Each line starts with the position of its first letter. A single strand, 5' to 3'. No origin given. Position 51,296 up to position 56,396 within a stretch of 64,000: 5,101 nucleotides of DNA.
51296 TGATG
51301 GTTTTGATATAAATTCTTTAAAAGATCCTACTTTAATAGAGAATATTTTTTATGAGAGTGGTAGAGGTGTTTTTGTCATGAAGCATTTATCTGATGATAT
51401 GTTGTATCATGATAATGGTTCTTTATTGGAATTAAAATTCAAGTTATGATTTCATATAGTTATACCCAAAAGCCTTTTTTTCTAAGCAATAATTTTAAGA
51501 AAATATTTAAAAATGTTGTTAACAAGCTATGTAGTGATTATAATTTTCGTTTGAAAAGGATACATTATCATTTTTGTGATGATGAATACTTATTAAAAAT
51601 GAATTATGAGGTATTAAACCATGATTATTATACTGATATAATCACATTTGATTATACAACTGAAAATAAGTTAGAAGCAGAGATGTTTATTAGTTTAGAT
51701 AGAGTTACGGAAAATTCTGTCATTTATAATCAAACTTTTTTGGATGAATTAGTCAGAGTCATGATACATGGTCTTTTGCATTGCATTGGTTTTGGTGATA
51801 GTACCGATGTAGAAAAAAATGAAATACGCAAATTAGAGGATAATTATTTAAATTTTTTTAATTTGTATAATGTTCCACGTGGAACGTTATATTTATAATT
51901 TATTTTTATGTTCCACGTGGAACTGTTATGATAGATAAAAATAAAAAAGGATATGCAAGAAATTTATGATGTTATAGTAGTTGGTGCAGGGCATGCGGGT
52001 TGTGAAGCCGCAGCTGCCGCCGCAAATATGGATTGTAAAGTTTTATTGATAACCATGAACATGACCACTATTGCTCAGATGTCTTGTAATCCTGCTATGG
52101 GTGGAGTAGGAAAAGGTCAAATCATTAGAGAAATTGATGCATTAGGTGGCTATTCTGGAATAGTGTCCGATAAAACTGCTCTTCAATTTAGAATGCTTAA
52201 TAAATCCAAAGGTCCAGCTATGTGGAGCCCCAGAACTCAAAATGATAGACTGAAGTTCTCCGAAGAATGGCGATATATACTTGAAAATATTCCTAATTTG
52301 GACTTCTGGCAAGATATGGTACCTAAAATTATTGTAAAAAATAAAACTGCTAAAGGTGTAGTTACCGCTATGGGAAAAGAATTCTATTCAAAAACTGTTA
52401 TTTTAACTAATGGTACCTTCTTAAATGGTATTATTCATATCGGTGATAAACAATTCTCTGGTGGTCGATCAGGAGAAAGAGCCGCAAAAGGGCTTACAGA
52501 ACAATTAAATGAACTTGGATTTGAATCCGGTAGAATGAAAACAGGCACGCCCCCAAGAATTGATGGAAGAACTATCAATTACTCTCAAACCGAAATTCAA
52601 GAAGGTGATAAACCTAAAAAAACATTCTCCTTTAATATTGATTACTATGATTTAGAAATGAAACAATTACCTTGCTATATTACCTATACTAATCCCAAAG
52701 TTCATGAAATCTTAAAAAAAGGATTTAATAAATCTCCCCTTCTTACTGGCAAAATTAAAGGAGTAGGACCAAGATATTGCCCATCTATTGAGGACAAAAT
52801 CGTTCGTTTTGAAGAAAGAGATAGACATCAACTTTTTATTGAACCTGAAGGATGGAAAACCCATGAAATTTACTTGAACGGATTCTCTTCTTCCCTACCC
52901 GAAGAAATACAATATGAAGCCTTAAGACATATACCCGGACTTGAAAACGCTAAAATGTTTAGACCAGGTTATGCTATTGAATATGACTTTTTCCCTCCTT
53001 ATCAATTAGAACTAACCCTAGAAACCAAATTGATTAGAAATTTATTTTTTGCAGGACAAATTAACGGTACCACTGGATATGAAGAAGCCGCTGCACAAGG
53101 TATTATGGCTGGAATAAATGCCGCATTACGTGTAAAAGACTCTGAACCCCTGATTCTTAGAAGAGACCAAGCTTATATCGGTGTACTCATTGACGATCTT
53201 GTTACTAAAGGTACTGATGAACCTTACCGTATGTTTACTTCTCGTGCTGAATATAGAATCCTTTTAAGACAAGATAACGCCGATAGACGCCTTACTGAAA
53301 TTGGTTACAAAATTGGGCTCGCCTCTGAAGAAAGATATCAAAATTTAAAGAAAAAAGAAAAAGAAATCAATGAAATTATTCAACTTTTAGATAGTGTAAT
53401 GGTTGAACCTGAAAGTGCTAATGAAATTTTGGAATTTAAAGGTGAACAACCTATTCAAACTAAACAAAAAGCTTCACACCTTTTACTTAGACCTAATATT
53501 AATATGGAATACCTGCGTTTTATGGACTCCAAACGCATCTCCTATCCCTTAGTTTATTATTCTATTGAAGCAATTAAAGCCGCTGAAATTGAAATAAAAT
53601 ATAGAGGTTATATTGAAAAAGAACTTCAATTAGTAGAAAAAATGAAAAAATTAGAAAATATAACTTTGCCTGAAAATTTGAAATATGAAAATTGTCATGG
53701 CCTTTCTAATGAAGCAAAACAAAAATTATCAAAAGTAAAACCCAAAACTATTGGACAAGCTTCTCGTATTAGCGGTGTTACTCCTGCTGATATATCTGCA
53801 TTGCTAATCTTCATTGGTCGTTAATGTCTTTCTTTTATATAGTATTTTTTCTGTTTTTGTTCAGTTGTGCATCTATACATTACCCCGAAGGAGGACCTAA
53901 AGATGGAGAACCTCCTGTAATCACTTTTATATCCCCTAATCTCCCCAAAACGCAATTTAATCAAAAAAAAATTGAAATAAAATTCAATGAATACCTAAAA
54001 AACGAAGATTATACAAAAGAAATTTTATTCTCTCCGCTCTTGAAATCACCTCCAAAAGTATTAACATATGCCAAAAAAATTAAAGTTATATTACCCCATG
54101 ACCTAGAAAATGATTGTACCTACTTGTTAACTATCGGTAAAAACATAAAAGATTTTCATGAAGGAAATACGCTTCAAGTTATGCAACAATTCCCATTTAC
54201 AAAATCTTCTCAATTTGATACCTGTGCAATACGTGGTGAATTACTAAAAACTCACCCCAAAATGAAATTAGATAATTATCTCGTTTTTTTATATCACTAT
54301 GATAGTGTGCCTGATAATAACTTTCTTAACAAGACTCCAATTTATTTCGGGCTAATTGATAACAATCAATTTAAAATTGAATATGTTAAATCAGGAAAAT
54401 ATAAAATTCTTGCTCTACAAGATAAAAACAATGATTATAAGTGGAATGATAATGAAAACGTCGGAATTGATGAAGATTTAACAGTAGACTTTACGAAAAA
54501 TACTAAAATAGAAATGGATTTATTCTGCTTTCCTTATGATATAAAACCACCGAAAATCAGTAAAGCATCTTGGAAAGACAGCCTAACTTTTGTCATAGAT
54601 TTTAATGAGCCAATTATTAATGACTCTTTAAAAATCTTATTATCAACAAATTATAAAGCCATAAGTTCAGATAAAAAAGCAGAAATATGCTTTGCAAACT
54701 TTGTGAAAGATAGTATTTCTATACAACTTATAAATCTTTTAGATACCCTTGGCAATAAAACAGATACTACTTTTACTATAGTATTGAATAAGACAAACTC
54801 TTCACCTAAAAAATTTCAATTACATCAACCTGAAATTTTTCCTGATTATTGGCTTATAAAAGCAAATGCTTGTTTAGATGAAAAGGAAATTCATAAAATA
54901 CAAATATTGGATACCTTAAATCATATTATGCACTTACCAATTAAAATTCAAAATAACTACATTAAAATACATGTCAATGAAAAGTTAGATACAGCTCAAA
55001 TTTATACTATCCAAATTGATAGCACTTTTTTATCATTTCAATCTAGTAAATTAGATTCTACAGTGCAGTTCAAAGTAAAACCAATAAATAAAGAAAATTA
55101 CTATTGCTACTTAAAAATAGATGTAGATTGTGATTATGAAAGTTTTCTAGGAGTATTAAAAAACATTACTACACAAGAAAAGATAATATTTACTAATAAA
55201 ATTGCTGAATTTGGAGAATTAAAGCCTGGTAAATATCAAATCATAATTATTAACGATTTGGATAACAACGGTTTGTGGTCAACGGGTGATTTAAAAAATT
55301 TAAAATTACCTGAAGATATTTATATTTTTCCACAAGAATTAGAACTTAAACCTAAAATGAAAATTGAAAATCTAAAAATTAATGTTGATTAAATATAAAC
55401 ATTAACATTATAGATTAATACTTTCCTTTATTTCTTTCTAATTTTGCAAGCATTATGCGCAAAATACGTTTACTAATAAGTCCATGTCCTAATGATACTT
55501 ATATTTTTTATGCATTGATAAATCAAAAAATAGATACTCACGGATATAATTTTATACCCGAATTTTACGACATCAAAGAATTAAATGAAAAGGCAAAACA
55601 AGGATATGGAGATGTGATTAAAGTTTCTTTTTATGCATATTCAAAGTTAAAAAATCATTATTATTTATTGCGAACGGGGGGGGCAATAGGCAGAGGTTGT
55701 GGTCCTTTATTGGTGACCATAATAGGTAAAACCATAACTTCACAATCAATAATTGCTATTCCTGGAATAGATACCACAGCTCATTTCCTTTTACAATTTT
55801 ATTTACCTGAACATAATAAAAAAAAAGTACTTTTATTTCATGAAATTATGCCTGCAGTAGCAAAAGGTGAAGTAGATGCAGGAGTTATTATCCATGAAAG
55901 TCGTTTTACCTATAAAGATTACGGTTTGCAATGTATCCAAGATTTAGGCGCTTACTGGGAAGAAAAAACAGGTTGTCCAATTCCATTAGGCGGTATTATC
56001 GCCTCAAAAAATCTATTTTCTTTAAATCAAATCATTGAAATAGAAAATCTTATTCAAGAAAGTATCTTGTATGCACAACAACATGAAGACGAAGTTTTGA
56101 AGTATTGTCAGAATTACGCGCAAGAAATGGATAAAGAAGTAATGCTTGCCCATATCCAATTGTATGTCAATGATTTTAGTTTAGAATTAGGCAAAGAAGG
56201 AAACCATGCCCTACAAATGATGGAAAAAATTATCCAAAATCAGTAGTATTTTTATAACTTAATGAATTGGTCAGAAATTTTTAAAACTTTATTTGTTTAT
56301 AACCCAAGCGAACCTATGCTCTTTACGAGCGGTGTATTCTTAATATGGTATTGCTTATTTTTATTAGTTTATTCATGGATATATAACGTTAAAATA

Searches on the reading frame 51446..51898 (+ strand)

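Call 20: search_protein_families(library=pfam, proteins=[window:51446-51898:+])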
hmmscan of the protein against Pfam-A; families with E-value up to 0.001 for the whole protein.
window:51446-51898:+ (150 aa): 1 family
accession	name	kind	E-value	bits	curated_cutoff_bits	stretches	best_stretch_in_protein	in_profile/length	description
PF02130.23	YbeY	-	1.6e-20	73.7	25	1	15-136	5-127/129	Endoribonuclease YbeY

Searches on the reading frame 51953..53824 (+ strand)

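Call 20: search_protein_families(library=pfam, proteins=[window:51953-53824:+])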
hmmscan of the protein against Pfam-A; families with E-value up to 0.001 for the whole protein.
window:51953-53824:+ (623 aa): 7 families
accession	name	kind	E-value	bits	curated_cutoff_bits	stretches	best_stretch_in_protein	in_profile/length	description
PF01134.28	GIDA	-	8.9e-165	548.9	22.1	1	6-397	1-390/391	Glucose inhibited division protein A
PF13932.14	SAM_GIDA_C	-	9.3e-29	99.5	27.1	1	562-618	1-57/57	tRNA modifying enzyme MnmG/GidA C-terminal helical bundle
PF21680.2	GIDA_C_1st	-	7.3e-17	62.4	24.7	1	459-557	1-95/96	tRNA modifying enzyme MnmG/GidA C-terminal helical domain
PF07992.20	Pyr_redox_2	-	2.6e-05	24.2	26.1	1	5-51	1-48/291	Pyridine nucleotide-disulphide oxidoreductase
PF12831.13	FAD_oxidored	-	3.1e-05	23.9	27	1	6-35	1-30/416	FAD dependent oxidoreductase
PF00070.33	Pyr_redox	-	0.00023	22.1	22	1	7-37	2-32/82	Pyridine nucleotide-disulphide oxidoreductase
PF01262.27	AlaDh_PNT_C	-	0.00064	19.6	23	0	6-43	30-67/214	Alanine dehydrogenase/PNT, C-terminal domain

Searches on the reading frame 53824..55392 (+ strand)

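Call 20: search_protein_families(library=pfam, proteins=[window:53824-55392:+])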
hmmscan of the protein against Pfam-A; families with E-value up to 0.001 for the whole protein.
window:53824-55392:+ (522 aa): 2 families
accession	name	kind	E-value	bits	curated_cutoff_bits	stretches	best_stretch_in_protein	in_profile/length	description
PF13205.12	Big_5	-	8.2e-13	49.4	23.6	1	27-126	1-104/105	Bacterial Ig-like domain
PF09912.14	DUF2141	-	3.8e-07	30.5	24.4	0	456-506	41-88/112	Uncharacterized protein conserved in bacteria (DUF2141)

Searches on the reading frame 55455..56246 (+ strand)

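Call 20: search_protein_families(library=pfam, proteins=[window:55455-56246:+])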
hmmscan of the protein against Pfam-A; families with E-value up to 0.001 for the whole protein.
window:55455-56246:+ (263 aa): 1 family
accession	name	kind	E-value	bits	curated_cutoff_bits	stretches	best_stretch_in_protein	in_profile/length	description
PF02621.19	VitK2_biosynth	-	2.9e-65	220.7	26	1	5-259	2-249/252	Menaquinone biosynthesis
